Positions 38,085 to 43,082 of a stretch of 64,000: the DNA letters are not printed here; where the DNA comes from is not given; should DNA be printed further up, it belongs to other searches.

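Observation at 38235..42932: Stand-alone 1565-aa helicase-nuclease fusion (Hhe-like) between housekeeping genes: candidate single-gene defence or DNA-surveillance system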

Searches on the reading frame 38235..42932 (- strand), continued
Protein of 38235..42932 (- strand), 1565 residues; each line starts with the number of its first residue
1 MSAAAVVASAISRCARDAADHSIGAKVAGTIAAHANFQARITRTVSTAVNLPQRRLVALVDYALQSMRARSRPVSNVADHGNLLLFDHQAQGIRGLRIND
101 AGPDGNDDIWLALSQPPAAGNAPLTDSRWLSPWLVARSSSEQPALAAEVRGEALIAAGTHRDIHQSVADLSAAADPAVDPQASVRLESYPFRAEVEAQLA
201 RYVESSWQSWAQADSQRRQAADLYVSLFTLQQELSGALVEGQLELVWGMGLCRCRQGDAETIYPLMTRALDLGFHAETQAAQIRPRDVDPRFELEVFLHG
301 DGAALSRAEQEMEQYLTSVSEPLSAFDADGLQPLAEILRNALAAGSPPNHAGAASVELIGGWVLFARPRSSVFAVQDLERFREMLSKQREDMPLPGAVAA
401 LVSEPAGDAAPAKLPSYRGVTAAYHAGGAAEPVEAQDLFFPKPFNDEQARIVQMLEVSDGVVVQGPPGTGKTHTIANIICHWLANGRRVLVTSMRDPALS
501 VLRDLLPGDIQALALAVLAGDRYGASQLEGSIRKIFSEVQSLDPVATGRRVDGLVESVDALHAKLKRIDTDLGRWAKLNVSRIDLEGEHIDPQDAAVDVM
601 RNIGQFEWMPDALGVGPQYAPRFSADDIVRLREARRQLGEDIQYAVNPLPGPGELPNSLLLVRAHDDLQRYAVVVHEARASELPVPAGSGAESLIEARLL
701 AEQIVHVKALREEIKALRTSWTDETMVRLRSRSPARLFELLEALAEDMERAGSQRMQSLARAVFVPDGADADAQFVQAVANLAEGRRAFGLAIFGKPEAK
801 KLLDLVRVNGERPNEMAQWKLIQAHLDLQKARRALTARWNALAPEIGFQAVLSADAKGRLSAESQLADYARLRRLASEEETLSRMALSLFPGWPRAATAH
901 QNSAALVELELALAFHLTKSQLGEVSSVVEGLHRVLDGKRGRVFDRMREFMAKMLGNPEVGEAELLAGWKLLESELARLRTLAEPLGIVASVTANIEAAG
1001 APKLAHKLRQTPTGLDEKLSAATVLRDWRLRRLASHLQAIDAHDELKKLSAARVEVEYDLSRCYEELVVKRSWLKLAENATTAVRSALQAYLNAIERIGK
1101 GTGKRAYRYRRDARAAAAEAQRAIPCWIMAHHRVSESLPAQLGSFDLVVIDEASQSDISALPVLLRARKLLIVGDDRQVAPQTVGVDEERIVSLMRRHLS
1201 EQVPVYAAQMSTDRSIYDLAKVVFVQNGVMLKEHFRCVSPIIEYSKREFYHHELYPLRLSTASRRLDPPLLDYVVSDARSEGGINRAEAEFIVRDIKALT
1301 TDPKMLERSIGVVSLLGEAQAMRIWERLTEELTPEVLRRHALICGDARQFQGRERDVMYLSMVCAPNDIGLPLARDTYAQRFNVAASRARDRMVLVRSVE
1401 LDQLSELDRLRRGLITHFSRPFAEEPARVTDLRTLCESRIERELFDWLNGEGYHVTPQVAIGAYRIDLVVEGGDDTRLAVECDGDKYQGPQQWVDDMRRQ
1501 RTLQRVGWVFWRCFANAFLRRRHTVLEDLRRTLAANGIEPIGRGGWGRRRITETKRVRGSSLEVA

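Call 23: find_encoding_contigs(protein=P0030, flank=8000, max_places=1)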
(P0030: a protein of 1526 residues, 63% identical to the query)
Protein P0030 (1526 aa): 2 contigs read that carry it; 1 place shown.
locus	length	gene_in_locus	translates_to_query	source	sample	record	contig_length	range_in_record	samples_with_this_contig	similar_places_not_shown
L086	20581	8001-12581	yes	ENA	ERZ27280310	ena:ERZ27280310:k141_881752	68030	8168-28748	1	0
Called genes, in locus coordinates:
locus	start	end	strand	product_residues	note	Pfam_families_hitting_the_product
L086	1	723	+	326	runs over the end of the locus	PF03060:NMO, PF01070:FMN_dh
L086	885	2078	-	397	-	PF00070:Pyr_redox (faint), PF01266:DAO (faint), PF07992:Pyr_redox_2, PF13454:NAD_binding_9 (faint)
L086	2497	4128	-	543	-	PF00009:GTP_EFTU, PF01926:MMR_HSR1, PF22042:EF-G_D2, PF03144:GTP_EFTU_D2, PF16658:RF3_C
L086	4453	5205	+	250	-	PF02146:SIR2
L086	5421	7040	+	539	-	PF02776:TPP_enzyme_N, PF00205:TPP_enzyme_M, PF02775:TPP_enzyme_C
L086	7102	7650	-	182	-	PF02627:CMD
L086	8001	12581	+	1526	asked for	PF13086:AAA_11, PF13245:AAA_19 (faint), PF13604:AAA_30 (weak), PF13087:AAA_12, PF18741:MTES_1575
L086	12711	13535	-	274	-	PF09948:PpoB2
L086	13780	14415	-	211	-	PF07040:DUF1326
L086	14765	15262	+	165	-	PF12276:DUF3617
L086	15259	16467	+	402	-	PF12897:Asp_aminotransf (faint), PF00155:Aminotran_1_2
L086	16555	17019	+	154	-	-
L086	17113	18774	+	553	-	PF00005:ABC_tran, PF01926:MMR_HSR1 (faint), PF02463:SMC_N (faint), PF13304:AAA_21 (faint), PF12848:ABC_tran_Xtn, PF00005:ABC_tran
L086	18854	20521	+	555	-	PF09909:DUF2138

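Call 24: find_encoding_contigs(protein=P0042, flank=8000, max_places=1)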
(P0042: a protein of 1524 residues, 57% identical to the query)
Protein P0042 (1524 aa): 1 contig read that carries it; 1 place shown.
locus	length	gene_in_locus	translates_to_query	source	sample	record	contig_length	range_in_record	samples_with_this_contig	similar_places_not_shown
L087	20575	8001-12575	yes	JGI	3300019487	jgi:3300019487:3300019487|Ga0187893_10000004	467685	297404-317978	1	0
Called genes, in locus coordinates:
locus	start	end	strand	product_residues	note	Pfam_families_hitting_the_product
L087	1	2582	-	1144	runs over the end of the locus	PF02811:PHP, PF07733:DNA_pol3_alpha, PF17657:DNA_pol3_finger, PF14579:HHH_6, PF01336:tRNA_anti-codon, PF20914:DNA_pol_IIIA_C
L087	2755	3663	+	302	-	PF00892:EamA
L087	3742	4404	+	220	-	PF01323:DSBA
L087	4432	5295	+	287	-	PF00561:Abhydrolase_1, PF12146:Hydrolase_4, PF12697:Abhydrolase_6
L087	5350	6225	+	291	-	PF00497:SBP_bac_3, PF10613:Lig_chan-Glu_bd (weak), PF12974:Phosphonate-bd (weak)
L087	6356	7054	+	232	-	PF00528:BPD_transp_1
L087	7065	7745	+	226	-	PF00528:BPD_transp_1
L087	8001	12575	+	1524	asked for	PF13086:AAA_11 (weak), PF13245:AAA_19 (faint), PF13604:AAA_30 (faint), PF13087:AAA_12, PF18741:MTES_1575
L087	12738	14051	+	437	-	PF16868:NMT1_3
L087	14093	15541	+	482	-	PF07995:GSDH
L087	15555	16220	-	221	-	PF01966:HD (weak)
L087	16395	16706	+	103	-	PF03992:ABM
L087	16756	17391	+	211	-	PF13489:Methyltransf_23, PF13847:Methyltransf_31, PF08241:Methyltransf_11, PF08242:Methyltransf_12, PF13649:Methyltransf_25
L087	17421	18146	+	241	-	PF14497:GST_C_3, PF22119:GST_C_8 (weak)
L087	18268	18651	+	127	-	-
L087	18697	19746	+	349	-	PF01400:Astacin (faint), PF00413:Peptidase_M10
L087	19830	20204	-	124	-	-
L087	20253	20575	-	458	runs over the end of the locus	PF00034:Cytochrom_C (faint)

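Call 25: find_encoding_contigs(protein=P0069, flank=8000, max_places=1)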
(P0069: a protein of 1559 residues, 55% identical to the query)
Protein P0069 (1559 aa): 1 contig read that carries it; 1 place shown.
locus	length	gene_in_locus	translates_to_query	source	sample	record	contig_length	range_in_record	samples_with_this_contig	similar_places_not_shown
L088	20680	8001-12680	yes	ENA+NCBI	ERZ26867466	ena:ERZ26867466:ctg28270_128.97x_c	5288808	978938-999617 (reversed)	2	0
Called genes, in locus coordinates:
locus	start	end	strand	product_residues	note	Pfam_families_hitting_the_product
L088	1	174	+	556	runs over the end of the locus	PF00083:Sugar_tr, PF07690:MFS_1, PF13347:MFS_2, PF00083:Sugar_tr (weak)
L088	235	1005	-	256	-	PF13489:Methyltransf_23 (weak), PF08241:Methyltransf_11, PF13649:Methyltransf_25 (weak)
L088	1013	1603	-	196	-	-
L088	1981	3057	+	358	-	PF05954:Phage_GPD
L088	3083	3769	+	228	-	PF04717:Phage_base_V, PF20093:DUF6484 (weak)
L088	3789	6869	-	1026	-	PF00072:Response_reg, PF00989:PAS, PF08448:PAS_4, PF13426:PAS_9, PF00989:PAS, PF08448:PAS_4, PF13426:PAS_9, PF01590:GAF, +6 more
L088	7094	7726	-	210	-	PF00072:Response_reg, PF00196:GerE, PF08281:Sigma70_r4_2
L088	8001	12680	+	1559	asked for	PF13086:AAA_11, PF13245:AAA_19 (faint), PF13604:AAA_30 (weak), PF13086:AAA_11 (weak), PF13087:AAA_12, PF18741:MTES_1575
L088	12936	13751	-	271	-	PF03328:HpcH_HpaI, PF15617:C-C_Bond_Lyase (weak)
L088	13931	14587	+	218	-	PF00440:TetR_N, PF17937:TetR_C_28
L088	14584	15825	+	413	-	PF25917:BSH_RND, PF25973:BSH_CzcB (weak), PF25876:HH_MFP_RND, PF25944:Beta-barrel_RND, PF25954:Beta-barrel_RND_2 (weak), PF25967:RND-MFP_C, PF25989:YknX_C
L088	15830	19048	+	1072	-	PF00873:ACR_tran, PF02355:SecD_SecF_C (weak), PF03176:MMPL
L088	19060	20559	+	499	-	PF02321:OEP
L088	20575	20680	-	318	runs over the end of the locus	PF16697:Yop-YscD_cpl, PF00498:FHA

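Call 31: search_solved_structures(query=A1, max_evalue=0.01)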
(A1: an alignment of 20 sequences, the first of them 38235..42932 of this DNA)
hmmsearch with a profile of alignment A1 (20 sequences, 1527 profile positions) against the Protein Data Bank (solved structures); distinct sequences matched with E-value up to 0.01: 20.
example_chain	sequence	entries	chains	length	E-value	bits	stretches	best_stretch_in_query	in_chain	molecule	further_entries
4b3g_A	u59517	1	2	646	4.4e-11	44.4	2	414-466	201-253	DNA-BINDING PROTEIN SMUBP-2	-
4b3f_X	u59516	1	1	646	4.4e-11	44.3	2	1105-1149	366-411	DNA-BINDING PROTEIN SMUBP-2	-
2xzo_A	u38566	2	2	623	5.5e-11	44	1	408-517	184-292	REGULATOR OF NONSENSE TRANSCRIPTS 1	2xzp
2gjk_A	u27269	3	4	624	5.6e-11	44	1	408-517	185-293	Regulator of nonsense transcripts 1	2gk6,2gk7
6ej5_A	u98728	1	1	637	6.1e-11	43.9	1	408-517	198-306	Regulator of nonsense transcripts 1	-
9qwn_A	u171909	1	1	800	1.4e-10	42.6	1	408-517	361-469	Isoform 2 of Regulator of nonsense transcripts 1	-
2wjv_A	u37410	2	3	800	1.5e-10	42.6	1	408-517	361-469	REGULATOR OF NONSENSE TRANSCRIPTS 1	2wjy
8rd3_A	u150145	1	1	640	3.8e-09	38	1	422-496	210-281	ATP-dependent helicase NAM7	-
5mzn_A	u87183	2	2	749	1.1e-08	36.5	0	416-445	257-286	Helicase SEN1,Helicase SEN1 | Helicase SEN1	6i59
2xzl_A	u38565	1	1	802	1.2e-08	36.3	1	422-496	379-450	ATP-DEPENDENT HELICASE NAM7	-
8ftm_A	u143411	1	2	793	1.3e-08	36.2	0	404-440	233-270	5'-3' RNA helicase-like protein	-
9qdq_A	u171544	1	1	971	2.4e-08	35.3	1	422-496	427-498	ATP-dependent helicase NAM7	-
5eax_A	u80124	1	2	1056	8.8e-08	33.4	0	1105-1159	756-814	DNA replication ATP-dependent helicase/nuclease DNA2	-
5eaw_A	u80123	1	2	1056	8.8e-08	33.4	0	1105-1159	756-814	DNA replication ATP-dependent helicase/nuclease DNA2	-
5ean_A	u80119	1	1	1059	8.9e-08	33.4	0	1105-1159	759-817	DNA replication ATP-dependent helicase/nuclease DNA2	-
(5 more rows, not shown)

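Call 37: search_dna_similar(query=window:38235-42932:-, collection=plasmids, mode=protein, max_rows=30)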
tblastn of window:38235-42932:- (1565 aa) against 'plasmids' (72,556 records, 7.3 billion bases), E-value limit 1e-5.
Records with a match: 570; places in all: 596; records where one place covers at least 80% of the query: 13.
Best place of each record, by identity: <60% 570.
By first word of the organism name: Klebsiella 235; Ralstonia 115; Acinetobacter 37; Pseudomonas 25; Rhizobium 21; Raoultella 10; Vibrio 6; Nostoc 6; Variovorax 5; Streptomyces 5; and 67 more.
By predicted mobility (MOB-suite, as given by PLSDB): conjugative 218; non-mobilizable 197; mobilizable 155.
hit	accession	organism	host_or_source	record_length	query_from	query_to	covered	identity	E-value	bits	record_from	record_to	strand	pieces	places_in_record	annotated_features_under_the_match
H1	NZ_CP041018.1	Sphingobium fuliginis ATCC 27551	cell culture,Water of rice field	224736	55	1541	95%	38.9%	0e+0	871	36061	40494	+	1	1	DUF3320 domain-containing protein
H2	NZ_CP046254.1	Sphingobium sp. CAP-1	cell culture,activated sludge of ...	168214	55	1541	95%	38.8%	0e+0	868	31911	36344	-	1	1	DUF3320 domain-containing protein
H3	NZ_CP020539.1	Sphingobium herbicidovorans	cell culture,soil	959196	55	1541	95%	38.7%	0e+0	871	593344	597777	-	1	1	DUF3320 domain-containing protein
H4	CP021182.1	Rhizorhabdus wittichii DC-6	activated sludge of a wastewater ...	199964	55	1541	93%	39.5%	4e-175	888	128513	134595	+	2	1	hypothetical protein (x2) | IS1380 family transposase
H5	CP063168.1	Variovorax paradoxus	-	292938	46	1565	97%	36.6%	0e+0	786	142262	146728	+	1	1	AAA family ATPase | hypothetical protein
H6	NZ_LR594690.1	Variovorax sp. WDL1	linuron-contaminated soil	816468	38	1541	96%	35.9%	0e+0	759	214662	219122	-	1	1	AAA domain-containing protein | hypothetical protein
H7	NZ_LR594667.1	Variovorax sp. SRS16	linuron-contaminated soil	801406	38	1541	96%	35.9%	0e+0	759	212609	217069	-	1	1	AAA domain-containing protein | hypothetical protein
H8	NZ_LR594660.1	Variovorax sp. PBL-H6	linuron-contaminated soil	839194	38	1541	96%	35.9%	0e+0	759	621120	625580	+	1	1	AAA domain-containing protein | hypothetical protein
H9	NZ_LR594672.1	Variovorax sp. PBL-E5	linuron-contaminated soil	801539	38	1541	96%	35.9%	0e+0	759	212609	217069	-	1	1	AAA domain-containing protein | hypothetical protein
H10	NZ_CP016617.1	Microvirga ossetica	Vicia alpestris,cell culture,nodules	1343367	55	1540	95%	35.5%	0e+0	693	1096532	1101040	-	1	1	none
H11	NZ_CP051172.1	Ralstonia pseudosolanacearum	Whole organism,potato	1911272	223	1541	84%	38.7%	0e+0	778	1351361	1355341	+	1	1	none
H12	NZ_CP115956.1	Ralstonia pseudosolanacearum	Solanum tuberosum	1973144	223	1541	84%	38.6%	0e+0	777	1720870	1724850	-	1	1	none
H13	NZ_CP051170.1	Ralstonia pseudosolanacearum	Whole organism,potato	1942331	223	1541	84%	38.5%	0e+0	775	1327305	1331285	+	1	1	none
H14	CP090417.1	Acinetobacter johnsonii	mixed culture,soil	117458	363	1540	75%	33.2%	0e+0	612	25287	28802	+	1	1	AAA domain-containing protein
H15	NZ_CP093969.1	Acinetobacter sp. LUNF3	whole organism,landfill soil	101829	363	1540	75%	33.2%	0e+0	612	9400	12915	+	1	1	AAA domain-containing protein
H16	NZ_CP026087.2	Acinetobacter pittii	Homo sapiens,Pure Culture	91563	363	1540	75%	33.2%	0e+0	613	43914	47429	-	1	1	AAA domain-containing protein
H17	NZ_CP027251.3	Acinetobacter pittii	Homo sapiens,Pure Culture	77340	363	1540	75%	33.2%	0e+0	613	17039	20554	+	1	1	AAA domain-containing protein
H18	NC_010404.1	Acinetobacter baumannii AYE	-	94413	363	1540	75%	33.2%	0e+0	613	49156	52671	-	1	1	AAA domain-containing protein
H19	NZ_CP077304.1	Acinetobacter pittii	-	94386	363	1540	75%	33.2%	0e+0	613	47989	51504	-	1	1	AAA domain-containing protein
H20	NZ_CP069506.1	Acinetobacter pittii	-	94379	363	1540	75%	33.2%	0e+0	613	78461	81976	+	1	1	AAA domain-containing protein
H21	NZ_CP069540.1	Acinetobacter pittii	-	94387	363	1540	75%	33.2%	0e+0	613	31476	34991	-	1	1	AAA domain-containing protein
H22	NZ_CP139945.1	Acinetobacter pittii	Homo sapiens,cell culture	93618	363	1540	75%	33.2%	0e+0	613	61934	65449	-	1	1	AAA domain-containing protein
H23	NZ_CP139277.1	Acinetobacter pittii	Homo sapiens,Peritoneal Dialysis Fluid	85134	363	1540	75%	33.2%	0e+0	613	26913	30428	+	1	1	AAA domain-containing protein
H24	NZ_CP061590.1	Acinetobacter seifertii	Homo sapiens,blood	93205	363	1540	75%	33.1%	2e-165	611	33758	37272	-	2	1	none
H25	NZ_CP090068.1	Acinetobacter sp. SH20PTE14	pig manure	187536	363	1540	75%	33.0%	8e-180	607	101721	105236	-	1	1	AAA domain-containing protein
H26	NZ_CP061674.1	Acinetobacter seifertii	Homo sapiens,blood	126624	363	1540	67%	35.9%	5e-127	639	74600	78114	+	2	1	none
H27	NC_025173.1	Acinetobacter pittii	-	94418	363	1540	67%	35.9%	6e-127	639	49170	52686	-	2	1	none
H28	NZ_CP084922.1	Acinetobacter pittii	Groundwater from ...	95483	363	1540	66%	36.0%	4e-125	633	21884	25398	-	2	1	none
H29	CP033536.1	Acinetobacter pittii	Homo sapiens,Bacterial culture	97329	363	1540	54%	40.4%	5e-127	613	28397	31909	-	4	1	none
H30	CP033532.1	Acinetobacter pittii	Homo sapiens,Bacterial culture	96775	363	1540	48%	42.9%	5e-127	580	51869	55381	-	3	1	none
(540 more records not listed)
